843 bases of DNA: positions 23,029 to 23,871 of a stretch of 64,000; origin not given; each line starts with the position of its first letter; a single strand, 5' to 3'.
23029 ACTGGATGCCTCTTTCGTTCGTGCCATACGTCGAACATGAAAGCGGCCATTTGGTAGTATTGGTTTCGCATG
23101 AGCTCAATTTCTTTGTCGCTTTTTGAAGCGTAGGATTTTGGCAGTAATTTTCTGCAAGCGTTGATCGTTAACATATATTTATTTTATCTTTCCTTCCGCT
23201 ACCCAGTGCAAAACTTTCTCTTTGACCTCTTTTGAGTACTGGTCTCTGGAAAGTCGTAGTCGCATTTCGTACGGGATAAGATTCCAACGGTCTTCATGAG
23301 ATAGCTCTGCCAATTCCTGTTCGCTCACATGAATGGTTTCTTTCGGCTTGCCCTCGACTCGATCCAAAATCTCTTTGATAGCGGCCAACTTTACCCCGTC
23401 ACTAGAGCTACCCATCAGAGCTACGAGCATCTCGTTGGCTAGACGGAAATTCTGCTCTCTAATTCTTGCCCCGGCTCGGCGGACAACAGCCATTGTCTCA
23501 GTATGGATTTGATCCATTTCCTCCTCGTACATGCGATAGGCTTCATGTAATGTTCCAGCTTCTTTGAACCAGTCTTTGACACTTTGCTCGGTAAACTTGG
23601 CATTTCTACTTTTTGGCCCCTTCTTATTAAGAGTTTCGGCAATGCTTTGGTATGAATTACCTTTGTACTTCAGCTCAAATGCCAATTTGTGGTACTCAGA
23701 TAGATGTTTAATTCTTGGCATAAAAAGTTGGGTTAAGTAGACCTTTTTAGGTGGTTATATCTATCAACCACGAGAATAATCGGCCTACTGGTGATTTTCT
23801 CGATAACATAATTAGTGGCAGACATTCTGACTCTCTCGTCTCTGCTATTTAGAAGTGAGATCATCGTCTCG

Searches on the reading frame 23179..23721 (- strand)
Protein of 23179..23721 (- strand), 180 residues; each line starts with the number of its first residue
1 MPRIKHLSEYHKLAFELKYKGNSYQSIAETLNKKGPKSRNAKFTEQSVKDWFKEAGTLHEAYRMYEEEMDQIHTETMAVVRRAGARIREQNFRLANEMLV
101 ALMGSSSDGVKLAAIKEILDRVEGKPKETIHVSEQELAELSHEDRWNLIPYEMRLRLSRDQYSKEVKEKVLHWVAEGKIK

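Call 7: search_protein_families(library=pfam, proteins=[window:23179-23721:-], max_evalue=0.01)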
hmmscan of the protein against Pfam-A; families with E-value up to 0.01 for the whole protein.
window:23179-23721:- (180 aa): 2 families
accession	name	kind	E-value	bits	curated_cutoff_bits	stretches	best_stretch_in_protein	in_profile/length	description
PF07508.19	Recombinase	-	8e-06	26.5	21.1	1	9-53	5-50/102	Recombinase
PF03562.22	MltA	-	0.0063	17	24.3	0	20-60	111-150/163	MltA specific insert domain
